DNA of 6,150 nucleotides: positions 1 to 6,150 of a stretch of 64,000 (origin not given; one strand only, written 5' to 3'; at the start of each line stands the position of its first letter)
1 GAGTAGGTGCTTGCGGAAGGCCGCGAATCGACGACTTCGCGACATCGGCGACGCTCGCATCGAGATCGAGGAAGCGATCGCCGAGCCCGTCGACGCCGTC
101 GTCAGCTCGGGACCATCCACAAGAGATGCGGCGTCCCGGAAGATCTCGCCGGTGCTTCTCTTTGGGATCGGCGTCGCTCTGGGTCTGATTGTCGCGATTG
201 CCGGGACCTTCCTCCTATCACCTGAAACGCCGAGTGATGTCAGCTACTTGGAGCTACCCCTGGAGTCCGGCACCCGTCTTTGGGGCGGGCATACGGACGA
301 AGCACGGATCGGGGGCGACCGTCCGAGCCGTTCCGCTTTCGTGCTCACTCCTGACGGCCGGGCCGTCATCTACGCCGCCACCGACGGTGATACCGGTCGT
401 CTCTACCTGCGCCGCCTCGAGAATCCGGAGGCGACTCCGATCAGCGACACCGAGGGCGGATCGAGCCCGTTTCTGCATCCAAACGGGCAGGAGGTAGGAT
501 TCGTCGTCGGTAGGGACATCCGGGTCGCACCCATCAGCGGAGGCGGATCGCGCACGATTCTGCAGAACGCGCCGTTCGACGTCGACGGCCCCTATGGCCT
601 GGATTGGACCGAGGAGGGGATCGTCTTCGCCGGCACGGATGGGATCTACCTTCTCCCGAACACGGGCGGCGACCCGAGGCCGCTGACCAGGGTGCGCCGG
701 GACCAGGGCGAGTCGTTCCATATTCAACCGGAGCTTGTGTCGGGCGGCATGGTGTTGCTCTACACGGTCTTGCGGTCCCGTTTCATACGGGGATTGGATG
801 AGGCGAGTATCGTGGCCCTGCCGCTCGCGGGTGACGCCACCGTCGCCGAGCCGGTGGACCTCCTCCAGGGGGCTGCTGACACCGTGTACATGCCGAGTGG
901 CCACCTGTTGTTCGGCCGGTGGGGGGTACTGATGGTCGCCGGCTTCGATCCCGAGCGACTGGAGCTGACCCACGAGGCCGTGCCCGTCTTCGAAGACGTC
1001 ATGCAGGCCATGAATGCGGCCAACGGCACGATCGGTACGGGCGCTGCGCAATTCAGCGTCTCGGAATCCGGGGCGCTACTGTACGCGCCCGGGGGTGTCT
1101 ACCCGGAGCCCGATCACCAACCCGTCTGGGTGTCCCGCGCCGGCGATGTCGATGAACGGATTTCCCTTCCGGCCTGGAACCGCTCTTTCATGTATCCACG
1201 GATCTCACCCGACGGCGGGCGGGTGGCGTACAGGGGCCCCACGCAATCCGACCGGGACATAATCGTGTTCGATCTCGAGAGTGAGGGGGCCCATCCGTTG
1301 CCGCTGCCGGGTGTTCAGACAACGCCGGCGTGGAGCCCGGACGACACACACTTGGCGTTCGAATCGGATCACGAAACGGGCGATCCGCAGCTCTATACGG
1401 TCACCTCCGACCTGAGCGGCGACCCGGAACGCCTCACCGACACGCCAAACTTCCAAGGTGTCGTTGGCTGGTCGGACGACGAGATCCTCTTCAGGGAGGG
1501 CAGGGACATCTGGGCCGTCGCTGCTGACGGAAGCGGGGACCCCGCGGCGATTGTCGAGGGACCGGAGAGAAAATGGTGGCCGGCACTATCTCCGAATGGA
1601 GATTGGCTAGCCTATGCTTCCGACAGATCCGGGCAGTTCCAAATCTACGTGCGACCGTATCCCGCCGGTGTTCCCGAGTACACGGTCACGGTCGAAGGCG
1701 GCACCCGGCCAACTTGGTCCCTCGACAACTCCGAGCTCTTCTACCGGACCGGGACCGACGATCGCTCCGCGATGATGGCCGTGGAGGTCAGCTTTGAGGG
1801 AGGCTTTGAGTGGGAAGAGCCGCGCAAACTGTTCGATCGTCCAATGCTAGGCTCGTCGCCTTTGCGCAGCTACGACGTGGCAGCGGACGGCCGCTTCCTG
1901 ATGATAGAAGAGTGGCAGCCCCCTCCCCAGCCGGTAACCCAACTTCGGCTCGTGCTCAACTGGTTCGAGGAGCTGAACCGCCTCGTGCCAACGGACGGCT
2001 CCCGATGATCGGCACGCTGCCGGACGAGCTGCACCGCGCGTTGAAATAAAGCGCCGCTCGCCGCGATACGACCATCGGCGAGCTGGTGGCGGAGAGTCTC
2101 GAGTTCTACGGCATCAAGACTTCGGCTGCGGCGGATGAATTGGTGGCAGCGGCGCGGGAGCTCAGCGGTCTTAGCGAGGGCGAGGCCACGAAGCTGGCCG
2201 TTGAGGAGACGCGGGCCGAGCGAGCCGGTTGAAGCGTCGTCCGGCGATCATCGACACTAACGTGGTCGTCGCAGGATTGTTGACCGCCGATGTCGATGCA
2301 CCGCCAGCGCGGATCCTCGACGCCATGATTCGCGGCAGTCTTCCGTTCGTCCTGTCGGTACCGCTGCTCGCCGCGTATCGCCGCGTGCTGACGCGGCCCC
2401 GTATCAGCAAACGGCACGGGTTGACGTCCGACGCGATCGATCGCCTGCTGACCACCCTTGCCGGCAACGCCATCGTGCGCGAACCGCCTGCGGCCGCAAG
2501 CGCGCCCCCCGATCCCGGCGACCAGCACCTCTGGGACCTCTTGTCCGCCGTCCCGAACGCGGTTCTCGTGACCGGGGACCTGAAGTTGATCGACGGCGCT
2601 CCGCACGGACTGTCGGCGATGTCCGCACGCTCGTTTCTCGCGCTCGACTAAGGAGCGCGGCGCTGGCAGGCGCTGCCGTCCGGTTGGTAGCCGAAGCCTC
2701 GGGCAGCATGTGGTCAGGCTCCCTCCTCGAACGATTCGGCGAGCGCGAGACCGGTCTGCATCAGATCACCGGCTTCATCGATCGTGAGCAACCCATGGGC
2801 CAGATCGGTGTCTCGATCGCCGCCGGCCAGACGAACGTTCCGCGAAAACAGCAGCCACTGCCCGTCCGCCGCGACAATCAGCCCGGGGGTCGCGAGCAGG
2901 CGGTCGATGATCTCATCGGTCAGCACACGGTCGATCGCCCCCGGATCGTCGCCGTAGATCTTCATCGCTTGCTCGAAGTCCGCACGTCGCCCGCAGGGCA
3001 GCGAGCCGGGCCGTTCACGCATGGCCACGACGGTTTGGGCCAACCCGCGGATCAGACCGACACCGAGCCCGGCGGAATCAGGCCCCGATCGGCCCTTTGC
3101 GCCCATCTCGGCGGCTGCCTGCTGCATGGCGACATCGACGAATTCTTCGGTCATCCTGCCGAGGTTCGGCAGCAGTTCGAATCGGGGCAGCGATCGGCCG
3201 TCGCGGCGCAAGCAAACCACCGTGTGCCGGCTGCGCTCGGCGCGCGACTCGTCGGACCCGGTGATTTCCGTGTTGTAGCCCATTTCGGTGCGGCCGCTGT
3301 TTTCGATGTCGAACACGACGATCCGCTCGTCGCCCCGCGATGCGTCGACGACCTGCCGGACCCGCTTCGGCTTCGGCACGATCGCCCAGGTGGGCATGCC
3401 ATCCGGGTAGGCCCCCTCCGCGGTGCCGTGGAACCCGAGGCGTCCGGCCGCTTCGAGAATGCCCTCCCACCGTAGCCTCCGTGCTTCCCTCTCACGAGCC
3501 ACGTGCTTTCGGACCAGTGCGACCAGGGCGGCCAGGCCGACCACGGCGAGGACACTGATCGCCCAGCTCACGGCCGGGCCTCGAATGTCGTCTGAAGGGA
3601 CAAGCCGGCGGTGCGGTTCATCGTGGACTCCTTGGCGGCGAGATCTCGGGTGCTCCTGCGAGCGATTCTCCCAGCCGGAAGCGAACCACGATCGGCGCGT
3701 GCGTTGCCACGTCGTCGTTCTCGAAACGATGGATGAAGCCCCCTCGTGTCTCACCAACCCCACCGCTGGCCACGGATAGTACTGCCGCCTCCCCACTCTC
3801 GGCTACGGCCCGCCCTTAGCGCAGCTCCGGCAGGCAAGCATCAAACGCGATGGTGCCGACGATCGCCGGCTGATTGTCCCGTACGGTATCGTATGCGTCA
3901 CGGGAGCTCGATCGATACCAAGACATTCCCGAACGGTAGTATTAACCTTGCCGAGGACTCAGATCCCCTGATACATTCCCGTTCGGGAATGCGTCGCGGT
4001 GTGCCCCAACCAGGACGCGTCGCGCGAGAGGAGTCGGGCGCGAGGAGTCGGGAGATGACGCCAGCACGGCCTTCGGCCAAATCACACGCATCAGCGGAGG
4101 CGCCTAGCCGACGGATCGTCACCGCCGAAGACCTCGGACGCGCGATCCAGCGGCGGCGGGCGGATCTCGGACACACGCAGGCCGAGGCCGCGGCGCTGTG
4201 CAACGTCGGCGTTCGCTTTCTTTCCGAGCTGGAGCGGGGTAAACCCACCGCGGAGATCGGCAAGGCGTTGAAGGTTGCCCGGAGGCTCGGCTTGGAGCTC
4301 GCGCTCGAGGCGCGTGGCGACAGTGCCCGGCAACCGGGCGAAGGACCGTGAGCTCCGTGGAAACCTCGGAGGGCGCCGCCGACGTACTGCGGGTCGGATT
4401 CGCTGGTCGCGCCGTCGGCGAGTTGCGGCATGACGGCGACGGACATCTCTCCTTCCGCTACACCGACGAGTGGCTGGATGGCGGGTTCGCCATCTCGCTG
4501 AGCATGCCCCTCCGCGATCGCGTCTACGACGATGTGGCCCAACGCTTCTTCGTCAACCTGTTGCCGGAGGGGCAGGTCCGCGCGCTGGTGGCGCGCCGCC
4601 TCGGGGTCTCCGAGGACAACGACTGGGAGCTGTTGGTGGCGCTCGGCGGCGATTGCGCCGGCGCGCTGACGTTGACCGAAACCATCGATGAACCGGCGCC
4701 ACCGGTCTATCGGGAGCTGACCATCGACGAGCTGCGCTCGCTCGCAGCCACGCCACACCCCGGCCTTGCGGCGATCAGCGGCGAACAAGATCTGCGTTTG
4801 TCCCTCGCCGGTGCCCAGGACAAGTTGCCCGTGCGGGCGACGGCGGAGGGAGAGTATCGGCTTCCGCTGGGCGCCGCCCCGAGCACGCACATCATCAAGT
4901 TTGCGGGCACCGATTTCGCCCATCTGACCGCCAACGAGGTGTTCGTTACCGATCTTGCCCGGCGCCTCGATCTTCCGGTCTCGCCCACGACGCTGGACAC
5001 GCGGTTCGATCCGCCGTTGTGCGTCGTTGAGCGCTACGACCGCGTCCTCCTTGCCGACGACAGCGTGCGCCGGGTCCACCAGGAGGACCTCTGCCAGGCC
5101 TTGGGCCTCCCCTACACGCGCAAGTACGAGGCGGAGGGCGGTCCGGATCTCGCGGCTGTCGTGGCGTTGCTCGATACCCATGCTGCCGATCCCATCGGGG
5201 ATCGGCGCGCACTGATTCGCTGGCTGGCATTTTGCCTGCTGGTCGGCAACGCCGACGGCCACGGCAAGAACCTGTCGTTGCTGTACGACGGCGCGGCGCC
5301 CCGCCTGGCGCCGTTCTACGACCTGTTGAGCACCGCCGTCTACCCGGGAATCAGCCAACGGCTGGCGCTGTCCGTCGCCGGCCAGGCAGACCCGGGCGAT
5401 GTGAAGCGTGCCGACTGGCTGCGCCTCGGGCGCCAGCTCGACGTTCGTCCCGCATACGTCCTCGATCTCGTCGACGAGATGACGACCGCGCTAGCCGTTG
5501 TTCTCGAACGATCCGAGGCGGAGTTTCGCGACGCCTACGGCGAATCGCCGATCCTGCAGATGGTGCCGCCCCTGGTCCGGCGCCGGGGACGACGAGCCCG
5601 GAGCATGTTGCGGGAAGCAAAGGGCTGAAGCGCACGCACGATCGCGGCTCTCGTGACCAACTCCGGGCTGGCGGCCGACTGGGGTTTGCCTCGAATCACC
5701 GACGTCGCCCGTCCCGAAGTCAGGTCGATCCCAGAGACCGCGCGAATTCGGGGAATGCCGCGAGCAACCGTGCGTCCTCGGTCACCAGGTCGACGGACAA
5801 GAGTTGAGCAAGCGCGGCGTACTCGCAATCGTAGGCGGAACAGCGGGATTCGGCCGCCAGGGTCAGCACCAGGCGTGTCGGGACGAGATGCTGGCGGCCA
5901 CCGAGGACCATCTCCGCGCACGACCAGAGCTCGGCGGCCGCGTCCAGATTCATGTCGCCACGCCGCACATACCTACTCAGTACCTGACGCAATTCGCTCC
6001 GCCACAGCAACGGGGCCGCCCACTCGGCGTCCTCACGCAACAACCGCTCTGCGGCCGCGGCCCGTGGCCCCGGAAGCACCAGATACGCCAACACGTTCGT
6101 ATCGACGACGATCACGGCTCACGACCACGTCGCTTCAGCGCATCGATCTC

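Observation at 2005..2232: VapB antitoxin broken by an in-frame TAA while its PIN toxin partner looks intact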

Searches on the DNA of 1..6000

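Call 59: search_rna_families(source=window, start=1, end=6000, threshold=evalue, max_evalue=0.1)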
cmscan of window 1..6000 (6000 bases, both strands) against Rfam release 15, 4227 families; matches with E-value up to 0.1: 0.
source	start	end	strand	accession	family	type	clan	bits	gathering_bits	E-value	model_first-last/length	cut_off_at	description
